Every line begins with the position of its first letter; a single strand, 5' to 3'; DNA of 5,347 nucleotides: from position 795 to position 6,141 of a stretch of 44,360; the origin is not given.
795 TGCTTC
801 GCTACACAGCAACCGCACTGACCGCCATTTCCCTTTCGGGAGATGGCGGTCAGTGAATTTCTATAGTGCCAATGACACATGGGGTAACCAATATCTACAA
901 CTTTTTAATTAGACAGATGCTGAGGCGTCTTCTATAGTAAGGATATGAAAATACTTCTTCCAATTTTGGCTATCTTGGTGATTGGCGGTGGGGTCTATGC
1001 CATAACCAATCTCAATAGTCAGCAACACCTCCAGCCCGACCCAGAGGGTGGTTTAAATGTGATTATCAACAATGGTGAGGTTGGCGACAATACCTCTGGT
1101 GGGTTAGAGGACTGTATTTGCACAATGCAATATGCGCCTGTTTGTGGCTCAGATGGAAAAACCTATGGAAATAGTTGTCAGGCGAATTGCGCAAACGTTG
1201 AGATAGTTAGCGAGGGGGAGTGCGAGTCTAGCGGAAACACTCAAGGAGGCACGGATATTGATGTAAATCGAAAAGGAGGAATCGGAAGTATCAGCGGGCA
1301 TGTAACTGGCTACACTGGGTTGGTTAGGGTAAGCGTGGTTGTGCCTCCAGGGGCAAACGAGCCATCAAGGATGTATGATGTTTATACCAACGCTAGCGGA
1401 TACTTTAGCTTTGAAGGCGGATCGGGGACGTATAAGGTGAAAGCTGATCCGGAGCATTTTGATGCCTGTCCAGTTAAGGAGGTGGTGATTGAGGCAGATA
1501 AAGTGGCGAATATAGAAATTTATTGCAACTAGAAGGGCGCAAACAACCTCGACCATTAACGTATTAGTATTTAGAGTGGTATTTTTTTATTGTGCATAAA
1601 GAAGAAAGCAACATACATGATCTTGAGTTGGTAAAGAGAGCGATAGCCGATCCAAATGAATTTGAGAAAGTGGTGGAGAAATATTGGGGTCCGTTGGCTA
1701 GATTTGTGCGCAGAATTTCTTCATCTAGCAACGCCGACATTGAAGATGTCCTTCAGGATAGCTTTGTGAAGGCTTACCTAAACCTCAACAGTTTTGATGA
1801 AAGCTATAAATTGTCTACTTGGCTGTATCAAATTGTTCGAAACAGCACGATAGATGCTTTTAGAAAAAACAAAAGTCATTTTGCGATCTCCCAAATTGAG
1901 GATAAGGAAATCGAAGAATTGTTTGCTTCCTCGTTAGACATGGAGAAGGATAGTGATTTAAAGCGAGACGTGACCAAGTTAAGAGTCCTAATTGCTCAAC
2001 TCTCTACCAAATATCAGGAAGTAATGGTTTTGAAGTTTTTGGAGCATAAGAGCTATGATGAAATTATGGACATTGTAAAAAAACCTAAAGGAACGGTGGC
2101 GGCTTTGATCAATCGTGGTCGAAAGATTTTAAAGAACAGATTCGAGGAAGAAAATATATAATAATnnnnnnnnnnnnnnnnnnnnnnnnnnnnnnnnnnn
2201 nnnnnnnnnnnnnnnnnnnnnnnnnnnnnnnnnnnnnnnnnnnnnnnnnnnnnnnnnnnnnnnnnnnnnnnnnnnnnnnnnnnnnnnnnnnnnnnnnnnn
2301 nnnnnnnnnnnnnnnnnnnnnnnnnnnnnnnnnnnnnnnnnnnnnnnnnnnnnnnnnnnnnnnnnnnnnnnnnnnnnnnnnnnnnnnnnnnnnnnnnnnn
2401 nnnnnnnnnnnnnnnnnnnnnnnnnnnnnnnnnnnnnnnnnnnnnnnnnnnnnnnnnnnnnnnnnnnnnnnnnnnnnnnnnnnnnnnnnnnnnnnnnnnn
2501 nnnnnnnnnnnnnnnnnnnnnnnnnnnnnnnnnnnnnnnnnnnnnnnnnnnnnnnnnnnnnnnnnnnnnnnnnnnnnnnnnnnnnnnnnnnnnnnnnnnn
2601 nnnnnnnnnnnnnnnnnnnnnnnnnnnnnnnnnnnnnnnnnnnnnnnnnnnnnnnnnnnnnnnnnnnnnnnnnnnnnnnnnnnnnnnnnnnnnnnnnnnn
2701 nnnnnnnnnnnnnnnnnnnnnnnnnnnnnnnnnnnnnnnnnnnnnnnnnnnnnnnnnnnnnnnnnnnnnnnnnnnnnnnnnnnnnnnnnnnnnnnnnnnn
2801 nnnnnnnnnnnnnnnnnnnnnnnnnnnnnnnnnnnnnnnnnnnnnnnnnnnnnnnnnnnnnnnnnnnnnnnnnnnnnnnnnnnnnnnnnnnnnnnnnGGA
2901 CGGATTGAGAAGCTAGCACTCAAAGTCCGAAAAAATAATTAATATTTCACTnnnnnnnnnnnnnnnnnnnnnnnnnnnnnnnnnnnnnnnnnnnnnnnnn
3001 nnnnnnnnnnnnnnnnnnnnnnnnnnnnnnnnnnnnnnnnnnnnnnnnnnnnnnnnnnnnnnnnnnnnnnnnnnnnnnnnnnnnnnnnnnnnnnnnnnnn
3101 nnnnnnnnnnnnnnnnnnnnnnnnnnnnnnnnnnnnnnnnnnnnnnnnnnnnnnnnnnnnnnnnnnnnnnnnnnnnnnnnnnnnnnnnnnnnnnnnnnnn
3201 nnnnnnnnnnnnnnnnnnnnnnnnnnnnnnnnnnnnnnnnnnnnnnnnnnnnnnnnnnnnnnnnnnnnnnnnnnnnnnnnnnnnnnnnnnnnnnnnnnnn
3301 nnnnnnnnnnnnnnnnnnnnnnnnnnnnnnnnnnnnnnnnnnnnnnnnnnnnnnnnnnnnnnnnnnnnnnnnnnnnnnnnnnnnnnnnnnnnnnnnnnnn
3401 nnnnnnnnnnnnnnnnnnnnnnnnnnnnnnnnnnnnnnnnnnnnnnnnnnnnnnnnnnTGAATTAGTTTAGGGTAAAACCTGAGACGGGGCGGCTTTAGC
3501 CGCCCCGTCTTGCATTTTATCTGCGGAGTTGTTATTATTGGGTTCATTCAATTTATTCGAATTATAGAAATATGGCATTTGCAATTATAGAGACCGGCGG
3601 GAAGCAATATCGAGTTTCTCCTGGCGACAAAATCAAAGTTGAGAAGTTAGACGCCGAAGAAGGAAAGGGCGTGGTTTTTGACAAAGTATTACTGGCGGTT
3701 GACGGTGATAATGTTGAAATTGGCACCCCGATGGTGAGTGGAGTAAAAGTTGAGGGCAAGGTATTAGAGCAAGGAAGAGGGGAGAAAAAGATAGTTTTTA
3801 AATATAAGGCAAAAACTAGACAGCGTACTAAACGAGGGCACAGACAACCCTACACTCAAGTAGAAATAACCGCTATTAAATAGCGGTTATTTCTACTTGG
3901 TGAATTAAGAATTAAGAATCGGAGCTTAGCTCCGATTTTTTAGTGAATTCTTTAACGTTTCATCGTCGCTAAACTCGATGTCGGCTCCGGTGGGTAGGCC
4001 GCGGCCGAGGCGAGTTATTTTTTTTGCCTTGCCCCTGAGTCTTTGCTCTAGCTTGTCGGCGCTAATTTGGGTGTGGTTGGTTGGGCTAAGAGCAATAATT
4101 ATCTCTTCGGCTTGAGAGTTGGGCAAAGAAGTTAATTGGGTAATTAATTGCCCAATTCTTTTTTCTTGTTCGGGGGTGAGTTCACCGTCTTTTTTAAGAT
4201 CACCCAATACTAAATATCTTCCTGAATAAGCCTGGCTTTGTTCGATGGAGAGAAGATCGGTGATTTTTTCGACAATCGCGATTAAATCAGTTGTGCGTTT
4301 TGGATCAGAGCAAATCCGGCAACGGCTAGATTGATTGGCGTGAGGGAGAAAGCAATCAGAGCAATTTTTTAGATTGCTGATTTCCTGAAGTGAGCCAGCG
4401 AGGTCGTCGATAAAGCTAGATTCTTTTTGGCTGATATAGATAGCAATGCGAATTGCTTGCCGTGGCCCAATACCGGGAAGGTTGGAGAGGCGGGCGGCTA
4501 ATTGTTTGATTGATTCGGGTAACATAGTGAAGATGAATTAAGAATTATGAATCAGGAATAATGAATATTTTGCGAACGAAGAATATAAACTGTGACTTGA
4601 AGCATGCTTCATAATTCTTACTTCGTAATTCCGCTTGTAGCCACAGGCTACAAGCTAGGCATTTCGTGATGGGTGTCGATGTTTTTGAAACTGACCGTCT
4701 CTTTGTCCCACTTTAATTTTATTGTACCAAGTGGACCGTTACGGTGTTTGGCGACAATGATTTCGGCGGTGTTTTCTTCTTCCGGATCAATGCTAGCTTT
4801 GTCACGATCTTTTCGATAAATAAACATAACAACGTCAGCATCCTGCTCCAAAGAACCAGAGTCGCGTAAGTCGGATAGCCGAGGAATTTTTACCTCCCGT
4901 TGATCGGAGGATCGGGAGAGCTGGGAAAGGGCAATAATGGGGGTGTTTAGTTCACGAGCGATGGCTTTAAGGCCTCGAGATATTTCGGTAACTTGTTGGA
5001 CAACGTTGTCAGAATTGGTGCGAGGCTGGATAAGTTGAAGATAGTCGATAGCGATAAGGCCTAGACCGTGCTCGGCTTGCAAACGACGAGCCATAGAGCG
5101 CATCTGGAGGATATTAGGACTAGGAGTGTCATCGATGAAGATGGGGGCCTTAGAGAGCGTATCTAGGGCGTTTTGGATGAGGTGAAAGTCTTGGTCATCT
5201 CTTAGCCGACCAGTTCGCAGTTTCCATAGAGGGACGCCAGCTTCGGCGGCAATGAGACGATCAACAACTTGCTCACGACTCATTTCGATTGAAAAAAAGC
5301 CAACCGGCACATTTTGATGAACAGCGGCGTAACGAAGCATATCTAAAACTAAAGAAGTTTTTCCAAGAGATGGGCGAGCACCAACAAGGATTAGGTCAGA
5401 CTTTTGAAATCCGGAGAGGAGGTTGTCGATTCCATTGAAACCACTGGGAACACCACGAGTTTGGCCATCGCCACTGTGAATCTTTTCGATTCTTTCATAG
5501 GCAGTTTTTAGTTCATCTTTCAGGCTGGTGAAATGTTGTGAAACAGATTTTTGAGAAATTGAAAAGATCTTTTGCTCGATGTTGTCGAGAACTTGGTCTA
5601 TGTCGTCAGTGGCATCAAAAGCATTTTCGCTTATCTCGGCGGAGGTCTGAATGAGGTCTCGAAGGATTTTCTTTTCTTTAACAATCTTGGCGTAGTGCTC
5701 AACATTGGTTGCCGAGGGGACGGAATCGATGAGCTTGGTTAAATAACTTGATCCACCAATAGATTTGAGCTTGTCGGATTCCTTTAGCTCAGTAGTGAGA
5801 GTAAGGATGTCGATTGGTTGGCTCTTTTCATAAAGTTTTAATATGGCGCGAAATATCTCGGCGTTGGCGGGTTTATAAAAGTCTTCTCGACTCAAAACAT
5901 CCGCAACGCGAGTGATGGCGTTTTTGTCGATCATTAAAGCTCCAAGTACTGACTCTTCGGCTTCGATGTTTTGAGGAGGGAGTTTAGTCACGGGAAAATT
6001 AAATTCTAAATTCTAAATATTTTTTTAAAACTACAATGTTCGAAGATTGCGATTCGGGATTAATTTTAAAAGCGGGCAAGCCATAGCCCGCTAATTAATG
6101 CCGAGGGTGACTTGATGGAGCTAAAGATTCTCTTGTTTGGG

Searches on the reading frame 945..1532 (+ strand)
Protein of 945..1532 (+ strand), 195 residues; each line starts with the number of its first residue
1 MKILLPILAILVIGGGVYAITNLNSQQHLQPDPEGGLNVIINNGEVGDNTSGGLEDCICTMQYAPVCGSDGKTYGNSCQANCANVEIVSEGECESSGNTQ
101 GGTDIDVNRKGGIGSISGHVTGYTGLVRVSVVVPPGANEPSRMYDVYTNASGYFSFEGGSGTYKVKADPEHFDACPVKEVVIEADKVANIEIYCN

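Call 70: search_protein_families(library=pfam, proteins=[window:945-1532:+], max_evalue=0.0001)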
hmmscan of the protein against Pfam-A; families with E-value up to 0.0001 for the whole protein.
window:945-1532:+ (195 aa): 3 families
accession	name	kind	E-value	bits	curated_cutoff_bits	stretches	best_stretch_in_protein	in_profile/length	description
PF00050.26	Kazal_1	-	2.1e-09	37.7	21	1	58-85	8-41/49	Kazal-type serine protease inhibitor domain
PF07648.20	Kazal_2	-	5.4e-08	33.3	22.8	1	56-93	3-48/48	Kazal-type serine protease inhibitor domain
PF13620.12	CarboxypepD_reg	-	1.5e-06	28.9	32.3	1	115-192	1-79/82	Carboxypeptidase regulatory-like domain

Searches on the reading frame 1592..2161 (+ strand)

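Call 70: search_protein_families(library=pfam, proteins=[window:1592-2161:+], max_evalue=0.0001)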
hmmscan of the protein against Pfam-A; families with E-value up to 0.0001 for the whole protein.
window:1592-2161:+ (189 aa): 2 families
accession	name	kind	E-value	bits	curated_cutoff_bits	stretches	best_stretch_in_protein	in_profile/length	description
PF04542.20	Sigma70_r2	-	1.9e-15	56.9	24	1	28-94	2-69/71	Sigma-70 region 2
PF08281.18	Sigma70_r4_2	-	2e-09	37.4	25.7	1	130-179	4-53/54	Sigma-70, region 4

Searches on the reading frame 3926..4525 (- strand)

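Call 70: search_protein_families(library=pfam, proteins=[window:3926-4525:-], max_evalue=0.0001)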
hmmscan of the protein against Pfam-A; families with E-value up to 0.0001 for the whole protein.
window:3926-4525:- (199 aa): 3 families
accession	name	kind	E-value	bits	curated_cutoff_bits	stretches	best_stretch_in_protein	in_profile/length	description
PF21176.3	RecR_HhH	-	2.4e-09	37.3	27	1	6-48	1-43/45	RecR, helix-hairpin-helix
PF13662.12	Toprim_4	-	1.9e-08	34.8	25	1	81-173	2-84/85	Toprim domain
PF21175.2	RecR_C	-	7.4e-07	28.9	22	1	176-198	1-23/24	RecR, C-terminal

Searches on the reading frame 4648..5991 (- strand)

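Call 70: search_protein_families(library=pfam, proteins=[window:4648-5991:-], max_evalue=0.0001)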
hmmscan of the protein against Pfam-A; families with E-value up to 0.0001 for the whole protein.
window:4648-5991:- (447 aa): 3 families
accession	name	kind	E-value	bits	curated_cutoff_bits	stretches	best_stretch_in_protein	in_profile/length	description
PF03796.21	DnaB_C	-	9.9e-98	327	27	1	180-437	1-255/255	DnaB-like helicase C terminal domain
PF00772.26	DnaB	-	3.3e-38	130.3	23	1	5-106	2-103/103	DnaB-like helicase N terminal domain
PF13481.12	AAA_25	-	3.1e-09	37.2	27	1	190-359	24-191/195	AAA domain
